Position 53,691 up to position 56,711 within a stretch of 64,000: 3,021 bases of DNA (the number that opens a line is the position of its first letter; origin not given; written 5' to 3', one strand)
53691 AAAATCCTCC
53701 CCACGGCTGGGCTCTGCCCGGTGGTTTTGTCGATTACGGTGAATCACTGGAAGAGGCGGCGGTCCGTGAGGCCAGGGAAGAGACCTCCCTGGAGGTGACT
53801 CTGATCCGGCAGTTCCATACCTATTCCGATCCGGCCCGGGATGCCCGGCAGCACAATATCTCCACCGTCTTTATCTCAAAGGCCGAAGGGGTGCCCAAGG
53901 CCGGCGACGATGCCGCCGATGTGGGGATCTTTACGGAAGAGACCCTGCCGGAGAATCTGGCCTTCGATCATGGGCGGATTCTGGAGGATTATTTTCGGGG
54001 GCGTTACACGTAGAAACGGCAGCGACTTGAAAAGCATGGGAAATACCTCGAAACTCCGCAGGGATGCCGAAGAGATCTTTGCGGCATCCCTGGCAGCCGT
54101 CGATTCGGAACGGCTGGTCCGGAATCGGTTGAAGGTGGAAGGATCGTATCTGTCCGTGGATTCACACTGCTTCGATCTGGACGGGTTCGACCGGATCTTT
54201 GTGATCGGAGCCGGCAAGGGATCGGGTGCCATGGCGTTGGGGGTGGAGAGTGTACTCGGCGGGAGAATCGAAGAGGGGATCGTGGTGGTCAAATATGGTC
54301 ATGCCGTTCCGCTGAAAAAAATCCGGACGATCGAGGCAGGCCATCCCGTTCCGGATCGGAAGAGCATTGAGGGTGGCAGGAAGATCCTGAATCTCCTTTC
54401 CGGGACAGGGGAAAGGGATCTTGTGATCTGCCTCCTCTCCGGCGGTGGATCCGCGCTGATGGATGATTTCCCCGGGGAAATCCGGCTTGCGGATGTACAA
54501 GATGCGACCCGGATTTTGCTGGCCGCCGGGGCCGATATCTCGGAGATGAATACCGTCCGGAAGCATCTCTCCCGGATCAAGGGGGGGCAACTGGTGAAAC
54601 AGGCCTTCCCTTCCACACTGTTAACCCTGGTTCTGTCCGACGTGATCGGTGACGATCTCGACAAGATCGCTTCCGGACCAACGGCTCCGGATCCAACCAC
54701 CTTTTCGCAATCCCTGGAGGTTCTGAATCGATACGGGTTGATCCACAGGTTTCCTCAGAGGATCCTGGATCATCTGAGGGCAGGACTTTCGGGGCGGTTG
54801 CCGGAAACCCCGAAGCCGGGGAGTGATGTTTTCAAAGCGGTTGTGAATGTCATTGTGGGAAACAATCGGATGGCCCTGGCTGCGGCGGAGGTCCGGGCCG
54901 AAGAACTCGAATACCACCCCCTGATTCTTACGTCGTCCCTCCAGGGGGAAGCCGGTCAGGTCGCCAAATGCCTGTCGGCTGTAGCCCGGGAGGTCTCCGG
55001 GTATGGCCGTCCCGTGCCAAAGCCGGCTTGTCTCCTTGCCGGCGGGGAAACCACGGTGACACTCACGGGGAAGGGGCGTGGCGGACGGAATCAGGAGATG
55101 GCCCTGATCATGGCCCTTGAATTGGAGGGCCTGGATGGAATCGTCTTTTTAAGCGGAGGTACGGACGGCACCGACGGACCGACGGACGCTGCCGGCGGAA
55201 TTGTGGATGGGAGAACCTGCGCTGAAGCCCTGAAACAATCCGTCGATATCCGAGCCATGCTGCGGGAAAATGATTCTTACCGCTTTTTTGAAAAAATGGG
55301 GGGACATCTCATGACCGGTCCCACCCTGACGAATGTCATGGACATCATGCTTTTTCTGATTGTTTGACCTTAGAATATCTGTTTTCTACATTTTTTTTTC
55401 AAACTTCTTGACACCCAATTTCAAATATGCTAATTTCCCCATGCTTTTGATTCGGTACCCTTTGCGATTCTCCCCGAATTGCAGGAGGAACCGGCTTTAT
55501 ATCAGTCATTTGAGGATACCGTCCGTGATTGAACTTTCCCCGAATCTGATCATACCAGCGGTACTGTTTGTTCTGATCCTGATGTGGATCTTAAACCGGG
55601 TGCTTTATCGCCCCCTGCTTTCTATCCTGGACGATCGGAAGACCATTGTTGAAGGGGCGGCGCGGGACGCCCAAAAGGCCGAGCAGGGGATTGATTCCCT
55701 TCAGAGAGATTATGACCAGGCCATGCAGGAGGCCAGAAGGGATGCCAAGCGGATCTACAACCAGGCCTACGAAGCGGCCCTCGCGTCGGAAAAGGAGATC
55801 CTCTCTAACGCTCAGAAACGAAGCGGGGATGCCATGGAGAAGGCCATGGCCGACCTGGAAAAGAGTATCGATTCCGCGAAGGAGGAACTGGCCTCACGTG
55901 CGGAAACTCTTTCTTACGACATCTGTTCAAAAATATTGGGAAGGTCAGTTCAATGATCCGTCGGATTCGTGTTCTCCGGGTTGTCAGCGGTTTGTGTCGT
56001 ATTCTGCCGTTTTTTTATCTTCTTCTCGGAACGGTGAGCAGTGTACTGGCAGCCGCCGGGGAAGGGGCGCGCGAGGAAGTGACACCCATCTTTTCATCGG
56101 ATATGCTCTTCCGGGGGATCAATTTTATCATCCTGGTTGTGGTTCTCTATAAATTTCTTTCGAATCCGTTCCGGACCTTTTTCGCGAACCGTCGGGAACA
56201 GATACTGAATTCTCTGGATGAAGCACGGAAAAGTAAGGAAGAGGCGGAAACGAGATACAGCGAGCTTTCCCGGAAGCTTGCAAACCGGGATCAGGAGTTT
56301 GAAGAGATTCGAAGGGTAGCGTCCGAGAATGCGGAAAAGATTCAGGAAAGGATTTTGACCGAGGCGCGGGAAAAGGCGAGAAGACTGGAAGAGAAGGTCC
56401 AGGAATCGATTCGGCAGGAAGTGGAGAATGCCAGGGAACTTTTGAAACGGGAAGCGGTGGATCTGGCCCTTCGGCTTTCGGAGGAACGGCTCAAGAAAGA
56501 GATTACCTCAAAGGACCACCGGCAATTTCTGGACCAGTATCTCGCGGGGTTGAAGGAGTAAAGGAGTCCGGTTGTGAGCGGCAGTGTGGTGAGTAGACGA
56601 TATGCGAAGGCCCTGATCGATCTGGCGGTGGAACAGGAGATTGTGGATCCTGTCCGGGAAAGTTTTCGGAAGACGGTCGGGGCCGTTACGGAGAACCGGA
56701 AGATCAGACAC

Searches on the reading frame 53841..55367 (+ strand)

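Call 12: search_protein_families(library=pfam, proteins=[window:53841-55367:+], max_evalue=0.001)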
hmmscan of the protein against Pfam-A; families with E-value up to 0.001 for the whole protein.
window:53841-55367:+ (508 aa): 2 families
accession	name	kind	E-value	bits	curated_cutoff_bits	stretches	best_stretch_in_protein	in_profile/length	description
PF13660.11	DUF4147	-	7.6e-80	268.2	23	1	76-312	2-233/234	Domain of unknown function (DUF4147)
PF05161.18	MOFRL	-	2.9e-41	140.4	28.3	1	396-501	1-106/106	MOFRL family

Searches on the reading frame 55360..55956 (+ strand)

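Call 12: search_protein_families(library=pfam, proteins=[window:55360-55956:+], max_evalue=0.001)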
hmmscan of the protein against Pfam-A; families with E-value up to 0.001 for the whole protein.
window:55360-55956:+ (198 aa): 1 family
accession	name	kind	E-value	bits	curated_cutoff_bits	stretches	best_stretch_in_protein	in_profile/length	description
PF00430.23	ATP-synt_B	-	5.7e-19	68.9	28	1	70-193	8-131/132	ATP synthase B/B' CF(0)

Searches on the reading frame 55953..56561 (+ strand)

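Call 12: search_protein_families(library=pfam, proteins=[window:55953-56561:+], max_evalue=0.001)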
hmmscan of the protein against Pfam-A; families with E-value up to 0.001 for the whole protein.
window:55953-56561:+ (202 aa): 2 families
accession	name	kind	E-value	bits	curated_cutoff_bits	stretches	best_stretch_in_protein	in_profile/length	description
PF00430.23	ATP-synt_B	-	1.3e-21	77.5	28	1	54-179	5-130/132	ATP synthase B/B' CF(0)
PF05405.19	Mt_ATP-synt_B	-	1.1e-05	25.6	21.7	1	56-170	21-135/163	Mitochondrial ATP synthase B chain precursor (ATP-synt_B)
